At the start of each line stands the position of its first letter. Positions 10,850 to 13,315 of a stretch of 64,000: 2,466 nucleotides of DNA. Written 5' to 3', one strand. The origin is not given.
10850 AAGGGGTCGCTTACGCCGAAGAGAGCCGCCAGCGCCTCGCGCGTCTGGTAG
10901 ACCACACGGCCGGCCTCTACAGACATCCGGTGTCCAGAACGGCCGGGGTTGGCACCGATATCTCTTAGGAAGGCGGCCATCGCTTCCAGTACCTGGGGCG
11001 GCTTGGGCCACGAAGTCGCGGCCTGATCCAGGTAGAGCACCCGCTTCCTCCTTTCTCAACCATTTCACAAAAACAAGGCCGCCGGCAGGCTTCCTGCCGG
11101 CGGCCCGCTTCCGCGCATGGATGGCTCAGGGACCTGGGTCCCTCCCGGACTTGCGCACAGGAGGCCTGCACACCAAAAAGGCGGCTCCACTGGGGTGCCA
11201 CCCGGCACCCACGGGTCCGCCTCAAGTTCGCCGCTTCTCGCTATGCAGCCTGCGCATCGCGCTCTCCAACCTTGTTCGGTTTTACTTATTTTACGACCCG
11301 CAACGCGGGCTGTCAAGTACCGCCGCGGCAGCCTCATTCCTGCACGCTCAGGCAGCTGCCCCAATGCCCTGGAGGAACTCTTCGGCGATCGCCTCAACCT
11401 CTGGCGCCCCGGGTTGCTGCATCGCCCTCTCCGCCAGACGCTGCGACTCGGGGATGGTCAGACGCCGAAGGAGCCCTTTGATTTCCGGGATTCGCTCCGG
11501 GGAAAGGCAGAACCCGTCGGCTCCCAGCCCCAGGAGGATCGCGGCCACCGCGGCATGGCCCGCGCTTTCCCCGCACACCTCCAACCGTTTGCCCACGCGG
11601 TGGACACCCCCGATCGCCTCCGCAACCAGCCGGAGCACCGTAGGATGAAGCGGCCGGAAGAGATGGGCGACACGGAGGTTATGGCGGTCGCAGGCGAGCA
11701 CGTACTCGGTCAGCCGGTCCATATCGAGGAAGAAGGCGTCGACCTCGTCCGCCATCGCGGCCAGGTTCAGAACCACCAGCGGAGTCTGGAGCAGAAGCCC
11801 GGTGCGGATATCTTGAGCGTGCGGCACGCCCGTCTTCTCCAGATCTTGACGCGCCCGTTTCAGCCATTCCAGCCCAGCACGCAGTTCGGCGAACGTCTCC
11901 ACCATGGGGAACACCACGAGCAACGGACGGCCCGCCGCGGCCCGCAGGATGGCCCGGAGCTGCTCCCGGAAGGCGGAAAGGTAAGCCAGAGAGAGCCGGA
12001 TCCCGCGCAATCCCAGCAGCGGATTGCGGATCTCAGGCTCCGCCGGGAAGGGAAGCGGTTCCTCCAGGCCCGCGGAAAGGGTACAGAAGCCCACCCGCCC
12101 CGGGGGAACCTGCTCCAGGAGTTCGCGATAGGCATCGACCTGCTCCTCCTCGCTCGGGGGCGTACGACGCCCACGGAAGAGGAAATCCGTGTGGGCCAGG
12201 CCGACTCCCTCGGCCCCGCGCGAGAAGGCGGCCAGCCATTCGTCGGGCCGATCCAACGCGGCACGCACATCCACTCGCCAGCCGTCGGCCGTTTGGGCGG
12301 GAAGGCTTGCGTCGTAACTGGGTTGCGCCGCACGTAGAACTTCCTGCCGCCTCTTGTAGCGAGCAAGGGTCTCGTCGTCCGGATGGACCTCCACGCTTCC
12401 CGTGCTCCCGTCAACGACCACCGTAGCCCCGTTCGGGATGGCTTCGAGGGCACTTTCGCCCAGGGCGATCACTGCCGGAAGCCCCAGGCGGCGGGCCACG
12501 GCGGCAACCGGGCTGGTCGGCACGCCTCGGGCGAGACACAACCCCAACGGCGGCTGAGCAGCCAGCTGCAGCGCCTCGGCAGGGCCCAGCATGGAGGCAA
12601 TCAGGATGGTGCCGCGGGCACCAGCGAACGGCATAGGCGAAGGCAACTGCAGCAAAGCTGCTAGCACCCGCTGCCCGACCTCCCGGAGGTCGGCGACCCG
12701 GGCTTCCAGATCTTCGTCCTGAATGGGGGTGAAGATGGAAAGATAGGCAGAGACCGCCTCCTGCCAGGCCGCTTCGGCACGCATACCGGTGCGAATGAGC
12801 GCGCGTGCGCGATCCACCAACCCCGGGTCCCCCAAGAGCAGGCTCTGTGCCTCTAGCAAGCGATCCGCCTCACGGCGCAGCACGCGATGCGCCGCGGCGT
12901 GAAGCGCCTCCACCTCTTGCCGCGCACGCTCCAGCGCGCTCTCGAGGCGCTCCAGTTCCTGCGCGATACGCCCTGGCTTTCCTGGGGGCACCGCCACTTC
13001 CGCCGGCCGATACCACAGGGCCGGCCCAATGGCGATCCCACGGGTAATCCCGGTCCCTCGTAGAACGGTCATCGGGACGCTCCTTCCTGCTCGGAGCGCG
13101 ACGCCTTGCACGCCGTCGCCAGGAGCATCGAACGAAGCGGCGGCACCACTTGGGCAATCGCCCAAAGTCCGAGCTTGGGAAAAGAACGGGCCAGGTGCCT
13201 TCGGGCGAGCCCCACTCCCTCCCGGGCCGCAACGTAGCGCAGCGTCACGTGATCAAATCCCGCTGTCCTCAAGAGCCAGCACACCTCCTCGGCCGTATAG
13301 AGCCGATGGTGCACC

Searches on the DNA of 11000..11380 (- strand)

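Call 66: search_rna_families(source=window, start=11000, end=11380, threshold=evalue, max_evalue=10, show_alignments=2)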
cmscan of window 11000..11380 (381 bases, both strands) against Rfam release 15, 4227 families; matches with E-value up to 10: 9.
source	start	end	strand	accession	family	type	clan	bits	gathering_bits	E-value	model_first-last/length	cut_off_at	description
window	11072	11119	-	RF02235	asX1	Gene; sRNA;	-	22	70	0.33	1-115/115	no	Xanthomonadaceae sRNA asX1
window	11103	11182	+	RF02974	Fibro-purF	Cis-reg;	-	19.7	60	0.027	1-75/75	no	Fibro-purF RNA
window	11025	11111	+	RF02344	ar14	Gene; sRNA;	-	18.8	58.8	0.18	1-123/123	no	Alphaproteobacterial ar14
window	11067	11125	-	RF00236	ctRNA_pGA1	Gene; antisense;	-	17.4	45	0.47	1-79/79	no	ctRNA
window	11050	11107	-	RF03006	M23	Gene; sRNA;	-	15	41.2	3.7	1-53/53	no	M23 RNA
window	11078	11104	+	RF03847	mir-1538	Gene; miRNA;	-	13.9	78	7.4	1-58/58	no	mir-1538 microRNA precursor family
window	11000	11109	+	RF02901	AaHKsRNA41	Gene; sRNA;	-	12.7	97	1.6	73-187/187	5'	Aggregatibacter sRNA 41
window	11067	11244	-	RF02870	ncS035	Gene; sRNA;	-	9.5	79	9.1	1-168/168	no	Burkholderia sRNA 35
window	11028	11208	+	RF02042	HOTTIP_3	Gene; lncRNA;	-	6.6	50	2.4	185-353/353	no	HOXA transcript at the distal tip, conserved region 3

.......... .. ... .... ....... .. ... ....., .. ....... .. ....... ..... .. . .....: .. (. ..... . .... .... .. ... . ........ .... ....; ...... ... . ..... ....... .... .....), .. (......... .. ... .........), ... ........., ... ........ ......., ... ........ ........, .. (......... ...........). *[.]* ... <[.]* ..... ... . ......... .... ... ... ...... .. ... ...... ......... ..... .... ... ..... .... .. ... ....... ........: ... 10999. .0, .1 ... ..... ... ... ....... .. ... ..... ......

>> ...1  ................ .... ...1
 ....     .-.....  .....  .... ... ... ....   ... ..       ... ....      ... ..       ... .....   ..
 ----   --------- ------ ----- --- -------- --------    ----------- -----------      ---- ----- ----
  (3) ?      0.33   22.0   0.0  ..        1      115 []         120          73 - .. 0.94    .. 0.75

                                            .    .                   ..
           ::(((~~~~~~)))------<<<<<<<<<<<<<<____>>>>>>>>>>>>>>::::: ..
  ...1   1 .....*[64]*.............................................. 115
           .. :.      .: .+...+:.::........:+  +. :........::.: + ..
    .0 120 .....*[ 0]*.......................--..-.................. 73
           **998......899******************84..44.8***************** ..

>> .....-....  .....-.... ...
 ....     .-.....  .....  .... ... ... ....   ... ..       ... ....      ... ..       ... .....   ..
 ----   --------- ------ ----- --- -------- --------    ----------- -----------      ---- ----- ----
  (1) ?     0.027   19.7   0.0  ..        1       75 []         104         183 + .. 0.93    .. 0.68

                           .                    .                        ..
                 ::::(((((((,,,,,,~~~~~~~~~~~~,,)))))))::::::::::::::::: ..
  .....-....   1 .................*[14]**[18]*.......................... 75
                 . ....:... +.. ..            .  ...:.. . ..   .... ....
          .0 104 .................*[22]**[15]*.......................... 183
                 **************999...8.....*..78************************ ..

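Call 86: build_rna_model(alignment_id=A4, structure=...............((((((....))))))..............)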
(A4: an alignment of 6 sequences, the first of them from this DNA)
Model R1 built from alignment A4 (6 sequences, 45 columns); structure: as given.
model positions 45; base pairs 6; branch points 0; effective number of sequences 6; information 0.769 bits per position. Calibrated on 0.2 Mb of random sequence (short: E-values are rough).
structure used (alignment columns):
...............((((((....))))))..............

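Call 89: search_with_rna_model(model_id=R1, sources=[window, L001, L002, L003, L004, L005, L006, L007, L008, L009, L010, L011, L012, L013, L014, L015, L016, L017, L018, L019, L020, L021, L022, L023, L024, L025, L026, L027, L028, L029, L030, L031, L032, L033, L034, L035, L036, L037, L038, L039, L040, L041, L042, L043, L044, L045, L046, L047, L048, L049, L050, L051, L052, L053, L054, L055, L056, L057, L058, L059, L060, L061, L062, L063, L064, L065, L066, L067, L068, L069, L070, L071, L072, L073, L074, L075, L076, L077, L078, L079, L080, L093, L094, L095, L096, L097, L098, L099, L100, L101, L102, L103, L104, L105, L106, L107, L108, L109, L110], max_evalue=5)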
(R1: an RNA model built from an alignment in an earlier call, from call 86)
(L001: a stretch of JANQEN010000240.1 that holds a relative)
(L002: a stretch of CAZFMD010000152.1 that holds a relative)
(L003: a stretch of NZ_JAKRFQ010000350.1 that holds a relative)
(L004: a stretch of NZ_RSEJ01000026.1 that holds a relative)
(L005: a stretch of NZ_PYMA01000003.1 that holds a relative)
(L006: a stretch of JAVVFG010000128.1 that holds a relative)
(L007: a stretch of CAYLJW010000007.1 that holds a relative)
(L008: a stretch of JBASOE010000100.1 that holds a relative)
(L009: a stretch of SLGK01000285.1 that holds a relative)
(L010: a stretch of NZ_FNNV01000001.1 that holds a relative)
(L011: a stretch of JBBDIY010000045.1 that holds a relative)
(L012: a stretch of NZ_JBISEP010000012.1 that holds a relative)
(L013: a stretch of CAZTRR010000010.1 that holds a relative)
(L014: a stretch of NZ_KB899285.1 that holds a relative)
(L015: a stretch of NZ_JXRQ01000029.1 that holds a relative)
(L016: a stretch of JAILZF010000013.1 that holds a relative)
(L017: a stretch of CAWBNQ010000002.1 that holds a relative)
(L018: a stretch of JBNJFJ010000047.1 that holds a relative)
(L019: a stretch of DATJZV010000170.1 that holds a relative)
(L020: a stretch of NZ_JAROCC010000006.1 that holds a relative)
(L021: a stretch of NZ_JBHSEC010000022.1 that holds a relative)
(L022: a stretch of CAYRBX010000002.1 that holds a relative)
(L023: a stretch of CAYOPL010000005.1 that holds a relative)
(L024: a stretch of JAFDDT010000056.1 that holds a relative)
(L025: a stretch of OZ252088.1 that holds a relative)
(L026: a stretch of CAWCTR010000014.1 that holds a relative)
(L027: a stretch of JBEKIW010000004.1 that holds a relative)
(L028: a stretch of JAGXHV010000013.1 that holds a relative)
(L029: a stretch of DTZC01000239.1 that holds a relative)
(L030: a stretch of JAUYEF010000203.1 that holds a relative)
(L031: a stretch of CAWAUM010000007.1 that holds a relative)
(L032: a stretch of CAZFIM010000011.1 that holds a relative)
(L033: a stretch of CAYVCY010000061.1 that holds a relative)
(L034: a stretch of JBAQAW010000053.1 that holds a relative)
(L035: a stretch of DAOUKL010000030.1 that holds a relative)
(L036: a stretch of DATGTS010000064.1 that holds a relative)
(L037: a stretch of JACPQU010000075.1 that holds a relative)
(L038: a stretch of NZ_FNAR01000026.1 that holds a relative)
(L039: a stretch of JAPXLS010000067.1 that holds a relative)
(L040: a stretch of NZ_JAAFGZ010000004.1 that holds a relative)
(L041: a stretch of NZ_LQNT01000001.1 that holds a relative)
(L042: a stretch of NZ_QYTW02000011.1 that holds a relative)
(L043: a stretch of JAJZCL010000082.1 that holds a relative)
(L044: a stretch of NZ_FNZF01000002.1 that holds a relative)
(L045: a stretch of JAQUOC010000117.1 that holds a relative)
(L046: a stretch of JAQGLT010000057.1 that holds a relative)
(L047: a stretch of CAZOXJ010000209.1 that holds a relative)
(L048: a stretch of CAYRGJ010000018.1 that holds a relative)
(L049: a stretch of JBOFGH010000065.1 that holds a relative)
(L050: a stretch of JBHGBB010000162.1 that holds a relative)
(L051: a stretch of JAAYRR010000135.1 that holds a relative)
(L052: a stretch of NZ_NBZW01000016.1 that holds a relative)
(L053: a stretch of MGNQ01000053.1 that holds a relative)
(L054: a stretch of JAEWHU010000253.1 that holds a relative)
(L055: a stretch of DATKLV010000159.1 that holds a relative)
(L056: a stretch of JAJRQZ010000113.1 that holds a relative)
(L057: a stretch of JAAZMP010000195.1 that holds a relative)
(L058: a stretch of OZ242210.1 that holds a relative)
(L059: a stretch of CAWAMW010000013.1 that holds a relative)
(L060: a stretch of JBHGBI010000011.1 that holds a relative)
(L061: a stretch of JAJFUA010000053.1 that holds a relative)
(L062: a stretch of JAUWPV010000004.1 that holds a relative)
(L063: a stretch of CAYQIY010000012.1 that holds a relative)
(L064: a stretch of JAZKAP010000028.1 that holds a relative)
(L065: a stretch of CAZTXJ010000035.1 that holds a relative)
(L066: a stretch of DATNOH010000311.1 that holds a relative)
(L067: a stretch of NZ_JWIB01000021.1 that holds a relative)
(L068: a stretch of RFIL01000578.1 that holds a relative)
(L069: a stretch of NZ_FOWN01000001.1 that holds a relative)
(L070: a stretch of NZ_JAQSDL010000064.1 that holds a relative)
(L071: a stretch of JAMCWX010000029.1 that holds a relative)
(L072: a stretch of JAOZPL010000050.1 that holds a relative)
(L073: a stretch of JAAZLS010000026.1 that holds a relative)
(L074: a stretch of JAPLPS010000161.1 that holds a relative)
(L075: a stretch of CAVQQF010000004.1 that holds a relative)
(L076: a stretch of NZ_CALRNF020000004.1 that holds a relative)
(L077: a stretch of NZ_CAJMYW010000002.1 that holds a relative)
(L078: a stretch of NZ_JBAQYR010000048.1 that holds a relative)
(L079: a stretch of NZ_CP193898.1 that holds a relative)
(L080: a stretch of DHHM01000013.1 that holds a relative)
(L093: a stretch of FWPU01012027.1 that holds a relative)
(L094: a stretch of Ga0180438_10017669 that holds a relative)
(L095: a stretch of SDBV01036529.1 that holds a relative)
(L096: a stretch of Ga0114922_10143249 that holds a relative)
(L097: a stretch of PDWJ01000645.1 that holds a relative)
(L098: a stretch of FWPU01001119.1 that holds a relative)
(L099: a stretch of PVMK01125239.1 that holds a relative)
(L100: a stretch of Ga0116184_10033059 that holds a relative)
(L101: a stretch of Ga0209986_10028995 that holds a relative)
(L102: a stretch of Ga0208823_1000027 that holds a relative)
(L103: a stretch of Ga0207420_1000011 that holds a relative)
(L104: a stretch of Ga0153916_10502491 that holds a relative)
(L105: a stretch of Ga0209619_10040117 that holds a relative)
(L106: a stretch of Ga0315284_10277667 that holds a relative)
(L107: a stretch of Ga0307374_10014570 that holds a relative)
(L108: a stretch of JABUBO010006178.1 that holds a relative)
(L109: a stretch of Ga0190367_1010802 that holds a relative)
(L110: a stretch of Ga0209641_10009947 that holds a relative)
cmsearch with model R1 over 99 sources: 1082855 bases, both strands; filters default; matches with E-value up to 5: 3.
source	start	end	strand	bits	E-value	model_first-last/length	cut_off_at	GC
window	11180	11224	-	48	2.8e-06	1-45/45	no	0.78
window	9803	9847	-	38.2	0.00026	1-45/45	no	0.76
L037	2695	2742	-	17.3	3.7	1-45/45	no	0.65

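Call 90: search_with_rna_model(model_id=R1, sources=[L111, L112, L113, L114, L115, L116, L117, L118, L119, L120, L121, L122, L123, L124, L125, L126, L127, L128, L129, L130, L131, L132, L133, L134, L135, L136, L137, L138, L139, L140, L141, L142, L143, L144, L145, L146, L147, L148, L149, L150, L151, L152, L153, L154, L155, L156, L157, L158, L159, L160, L161, L162, L163, L164, L165, L166, L167, L168, L169, L170, L171, L172, L173, L174, L175, L176, L089], max_evalue=5)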
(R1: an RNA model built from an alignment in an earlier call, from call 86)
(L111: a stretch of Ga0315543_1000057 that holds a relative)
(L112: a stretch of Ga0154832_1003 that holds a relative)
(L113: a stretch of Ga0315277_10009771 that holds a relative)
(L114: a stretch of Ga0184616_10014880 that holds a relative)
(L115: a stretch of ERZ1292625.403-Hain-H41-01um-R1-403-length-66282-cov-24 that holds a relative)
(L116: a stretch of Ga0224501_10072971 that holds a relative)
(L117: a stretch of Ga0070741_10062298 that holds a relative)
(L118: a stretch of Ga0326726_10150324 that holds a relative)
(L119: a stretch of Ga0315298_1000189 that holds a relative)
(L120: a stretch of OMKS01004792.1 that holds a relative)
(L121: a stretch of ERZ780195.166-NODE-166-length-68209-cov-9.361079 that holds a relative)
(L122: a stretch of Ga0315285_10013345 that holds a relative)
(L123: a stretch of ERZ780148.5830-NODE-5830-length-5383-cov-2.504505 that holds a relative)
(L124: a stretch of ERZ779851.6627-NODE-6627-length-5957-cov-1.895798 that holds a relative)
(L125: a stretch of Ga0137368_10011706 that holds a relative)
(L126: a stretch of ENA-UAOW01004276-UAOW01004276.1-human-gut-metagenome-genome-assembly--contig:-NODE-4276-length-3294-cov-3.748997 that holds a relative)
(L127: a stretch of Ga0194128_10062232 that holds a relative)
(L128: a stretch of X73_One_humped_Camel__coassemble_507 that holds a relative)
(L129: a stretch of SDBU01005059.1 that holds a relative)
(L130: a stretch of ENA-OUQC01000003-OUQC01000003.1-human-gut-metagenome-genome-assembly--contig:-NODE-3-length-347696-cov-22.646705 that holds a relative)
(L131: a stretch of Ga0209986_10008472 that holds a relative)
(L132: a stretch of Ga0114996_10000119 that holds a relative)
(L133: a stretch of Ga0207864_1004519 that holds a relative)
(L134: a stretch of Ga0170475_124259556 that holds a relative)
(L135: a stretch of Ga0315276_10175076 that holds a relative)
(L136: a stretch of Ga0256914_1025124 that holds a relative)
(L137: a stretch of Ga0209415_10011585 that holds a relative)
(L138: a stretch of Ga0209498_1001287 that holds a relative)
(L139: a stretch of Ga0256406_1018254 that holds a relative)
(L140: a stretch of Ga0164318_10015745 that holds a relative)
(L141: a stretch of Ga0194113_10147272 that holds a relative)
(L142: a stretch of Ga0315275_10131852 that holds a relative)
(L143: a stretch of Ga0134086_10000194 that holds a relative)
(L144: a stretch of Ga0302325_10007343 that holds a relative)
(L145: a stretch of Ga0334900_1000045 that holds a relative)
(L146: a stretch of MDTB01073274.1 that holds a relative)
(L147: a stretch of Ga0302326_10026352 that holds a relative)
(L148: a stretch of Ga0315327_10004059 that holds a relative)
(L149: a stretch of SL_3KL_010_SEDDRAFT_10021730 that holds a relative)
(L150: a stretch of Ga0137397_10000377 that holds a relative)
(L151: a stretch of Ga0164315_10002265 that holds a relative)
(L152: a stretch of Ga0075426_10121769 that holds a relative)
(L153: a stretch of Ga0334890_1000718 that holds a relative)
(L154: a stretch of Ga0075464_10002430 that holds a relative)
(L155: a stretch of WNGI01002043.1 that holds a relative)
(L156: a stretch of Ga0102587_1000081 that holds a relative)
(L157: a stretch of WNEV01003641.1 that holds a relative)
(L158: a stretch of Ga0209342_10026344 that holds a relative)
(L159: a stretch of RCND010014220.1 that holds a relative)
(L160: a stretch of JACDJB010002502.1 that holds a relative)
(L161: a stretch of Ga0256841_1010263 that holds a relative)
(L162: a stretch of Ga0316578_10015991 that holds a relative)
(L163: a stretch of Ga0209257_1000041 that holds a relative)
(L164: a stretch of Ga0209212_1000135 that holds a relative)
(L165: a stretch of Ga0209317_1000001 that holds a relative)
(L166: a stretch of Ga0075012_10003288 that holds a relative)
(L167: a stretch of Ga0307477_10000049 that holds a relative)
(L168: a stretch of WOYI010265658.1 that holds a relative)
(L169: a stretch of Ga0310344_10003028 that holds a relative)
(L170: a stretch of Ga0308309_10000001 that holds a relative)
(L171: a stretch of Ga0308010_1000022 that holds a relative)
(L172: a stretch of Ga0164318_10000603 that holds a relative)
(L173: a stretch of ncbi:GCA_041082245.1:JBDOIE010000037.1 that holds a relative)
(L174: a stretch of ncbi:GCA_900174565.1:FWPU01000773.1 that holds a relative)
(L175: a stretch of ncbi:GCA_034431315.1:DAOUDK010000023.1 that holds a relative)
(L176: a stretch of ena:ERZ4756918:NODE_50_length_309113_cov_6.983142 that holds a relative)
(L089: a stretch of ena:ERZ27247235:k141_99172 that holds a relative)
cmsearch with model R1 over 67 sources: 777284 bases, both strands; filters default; matches with E-value up to 5: 11.
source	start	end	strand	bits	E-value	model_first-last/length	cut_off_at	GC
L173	6888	6932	+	50.3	7.2e-07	1-45/45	no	0.82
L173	8263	8307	+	47.4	2.6e-06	1-45/45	no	0.76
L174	8314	8358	+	43.3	1.8e-05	1-45/45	no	0.64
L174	6970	7014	+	43.3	1.8e-05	1-45/45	no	0.76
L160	12711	12772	-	20.4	0.63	1-45/45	no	0.66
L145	16492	16535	+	19.3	1.1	1-45/45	no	0.61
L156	10691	10742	-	17.1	2.9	1-45/45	no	0.81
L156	1334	1380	-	17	3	1-45/45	no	0.7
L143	9720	9764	+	17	3.1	1-45/45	no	0.8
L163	15361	15402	+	16.5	3.9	1-45/45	no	0.76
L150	2714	2775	-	16.2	4.4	1-45/45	no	0.73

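Call 95: search_with_rna_model(model_id=R1, sources=[L179, L181, L182, L093], max_evalue=10, filters=off, show_alignments=4)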
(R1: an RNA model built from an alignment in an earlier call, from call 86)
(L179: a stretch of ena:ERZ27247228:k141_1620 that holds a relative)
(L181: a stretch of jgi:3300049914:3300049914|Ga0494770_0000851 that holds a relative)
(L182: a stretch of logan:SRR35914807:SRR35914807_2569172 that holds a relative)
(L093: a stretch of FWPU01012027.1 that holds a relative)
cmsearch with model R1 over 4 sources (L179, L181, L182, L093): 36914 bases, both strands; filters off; matches with E-value up to 10: 43.
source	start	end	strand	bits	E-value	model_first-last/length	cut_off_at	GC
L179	2948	2992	+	36.2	2.2e-05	1-45/45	no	0.82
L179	4285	4330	+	31.2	0.00022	1-45/45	no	0.76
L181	1541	1583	+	18.8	0.065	1-45/45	no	0.65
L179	4286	4328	-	16.9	0.15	1-45/45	no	0.79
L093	1657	1698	+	15.7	0.27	1-45/45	no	0.67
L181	2679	2724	+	13.9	0.6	1-45/45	no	0.72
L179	3327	3370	+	13.4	0.75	1-45/45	no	0.68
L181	2385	2440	-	13.4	0.76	1-45/45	no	0.73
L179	2495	2531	-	12.7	1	1-45/45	no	0.76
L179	6580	6613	-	12.6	1.1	1-45/45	no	0.79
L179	6572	6615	+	11.6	1.8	1-45/45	no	0.75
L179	3481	3520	+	11.3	2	1-45/45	no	0.85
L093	932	981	+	11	2.3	1-45/45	no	0.74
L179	9528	9570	-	10.5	2.9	1-45/45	no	0.74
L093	480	531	+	10.4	2.9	1-45/45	no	0.71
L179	6689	6730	-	10.3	3.1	1-45/45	no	0.71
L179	4958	4997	-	10.1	3.4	1-45/45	no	0.8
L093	8570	8615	-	10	3.5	1-45/45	no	0.52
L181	6886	6919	-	10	3.7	1-45/45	no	0.79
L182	1190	1223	-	10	3.7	1-45/45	no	0.79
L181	4979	5027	+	9.9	3.8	1-45/45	no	0.73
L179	12846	12904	+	9.8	3.9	1-45/45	no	0.69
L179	2004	2052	-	9.8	4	1-45/45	no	0.76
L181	3928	3965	-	9.7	4.2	1-45/45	no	0.68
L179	81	115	-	9.5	4.5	1-45/45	no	0.8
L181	3660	3701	+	9.2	5.1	1-45/45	no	0.79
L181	192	218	-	9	5.8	1-45/45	no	0.67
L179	4857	4903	+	8.9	5.9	1-45/45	no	0.77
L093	4906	4954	-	8.8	6.1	1-45/45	no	0.78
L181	873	908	+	8.8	6.2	1-45/45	no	0.67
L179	1794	1835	-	8.8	6.2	1-45/45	no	0.79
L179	1658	1703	-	8.8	6.3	1-45/45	no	0.8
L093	8279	8313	+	8.6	6.8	1-45/45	no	0.63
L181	2168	2197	-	8.6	7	1-45/45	no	0.83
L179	132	176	+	8.5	7.1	1-45/45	no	0.69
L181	6747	6788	-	8.4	7.5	1-45/45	no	0.74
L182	1051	1092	-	8.4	7.5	1-45/45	no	0.74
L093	2390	2420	+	8.4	7.6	1-45/45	no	0.48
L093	1156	1198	-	8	8.9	1-45/45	no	0.74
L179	7775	7816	-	8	9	1-45/45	no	0.69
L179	10816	10863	-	7.9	9.4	1-45/45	no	0.73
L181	5989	6031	+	7.8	9.8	1-45/45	no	0.72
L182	293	335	+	7.8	9.8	1-45/45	no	0.72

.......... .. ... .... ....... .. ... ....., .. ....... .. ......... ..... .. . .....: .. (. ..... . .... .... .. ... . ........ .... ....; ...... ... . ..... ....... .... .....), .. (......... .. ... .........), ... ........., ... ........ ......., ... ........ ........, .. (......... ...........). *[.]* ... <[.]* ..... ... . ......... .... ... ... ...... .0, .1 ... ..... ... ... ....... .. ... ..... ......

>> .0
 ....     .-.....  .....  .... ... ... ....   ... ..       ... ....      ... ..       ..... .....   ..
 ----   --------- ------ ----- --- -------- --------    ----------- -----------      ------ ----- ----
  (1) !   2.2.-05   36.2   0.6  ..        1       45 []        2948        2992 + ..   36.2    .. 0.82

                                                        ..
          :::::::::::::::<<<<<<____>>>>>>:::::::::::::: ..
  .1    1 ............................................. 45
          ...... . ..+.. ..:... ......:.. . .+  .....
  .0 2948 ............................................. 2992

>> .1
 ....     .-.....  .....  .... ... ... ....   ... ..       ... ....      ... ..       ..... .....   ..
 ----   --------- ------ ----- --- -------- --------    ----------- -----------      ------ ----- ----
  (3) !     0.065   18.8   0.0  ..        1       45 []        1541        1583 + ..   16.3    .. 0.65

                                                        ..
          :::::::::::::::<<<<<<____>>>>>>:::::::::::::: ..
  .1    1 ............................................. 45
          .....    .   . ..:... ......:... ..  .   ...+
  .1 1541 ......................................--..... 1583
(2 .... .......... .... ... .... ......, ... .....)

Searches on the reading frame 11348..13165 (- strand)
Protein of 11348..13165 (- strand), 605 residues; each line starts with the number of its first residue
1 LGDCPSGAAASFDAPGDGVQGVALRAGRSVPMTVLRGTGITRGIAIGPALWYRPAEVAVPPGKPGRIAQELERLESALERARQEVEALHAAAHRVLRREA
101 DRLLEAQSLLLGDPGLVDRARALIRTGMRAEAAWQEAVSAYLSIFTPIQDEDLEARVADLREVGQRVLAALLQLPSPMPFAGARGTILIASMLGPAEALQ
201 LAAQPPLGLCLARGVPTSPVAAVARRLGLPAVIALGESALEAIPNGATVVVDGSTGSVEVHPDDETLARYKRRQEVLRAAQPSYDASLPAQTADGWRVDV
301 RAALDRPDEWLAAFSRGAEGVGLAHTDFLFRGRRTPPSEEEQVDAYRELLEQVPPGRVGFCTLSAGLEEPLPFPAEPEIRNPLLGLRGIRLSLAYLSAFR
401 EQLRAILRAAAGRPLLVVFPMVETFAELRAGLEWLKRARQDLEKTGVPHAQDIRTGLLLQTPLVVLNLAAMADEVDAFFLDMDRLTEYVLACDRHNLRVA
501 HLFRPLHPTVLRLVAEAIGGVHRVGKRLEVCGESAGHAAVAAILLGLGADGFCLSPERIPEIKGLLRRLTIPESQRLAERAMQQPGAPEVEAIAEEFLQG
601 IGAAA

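Call 12: search_protein_families(library=ncbifam, proteins=[window:11348-13165:-])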
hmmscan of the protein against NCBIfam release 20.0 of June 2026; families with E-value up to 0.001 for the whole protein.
window:11348-13165:- (605 aa): 8 families
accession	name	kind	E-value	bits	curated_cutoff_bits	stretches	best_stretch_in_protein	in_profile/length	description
TIGR01417.1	PTS_I_fam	equivalog_domain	2.2e-100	336.7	341.7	1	35-592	1-562/565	phosphoenolpyruvate--protein phosphotransferase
NF008382.0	PRK11177.1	equivalog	5.3e-94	315.9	824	1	37-599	4-570/575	phosphoenolpyruvate-protein phosphotransferase PtsI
NF008283.0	PRK11061.1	equivalog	3.6e-79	266.9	583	1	34-599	170-736/748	phosphoenolpyruvate--protein phosphotransferase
NF005057.0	PRK06464.1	equivalog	2.6e-31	108.5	598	2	376-567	595-786/798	phosphoenolpyruvate synthase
TIGR01418.1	PEP_synth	equivalog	8.7e-30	103.7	739.75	2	376-562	589-775/784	pyruvate, water dikinase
NF008478.1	PRK11377.1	equivalog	5.2e-26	91.7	520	1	43-259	256-471/473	dihydroxyacetone kinase phosphoryl donor subunit DhaM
TIGR01828.1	pyru_phos_dikin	equivalog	1e-12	46.9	843.45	2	380-496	653-775/865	pyruvate, phosphate dikinase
NF004881.0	PRK06241.2-2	equivalog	4.5e-06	25.2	883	1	185-263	817-892/898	phosphoenolpyruvate synthase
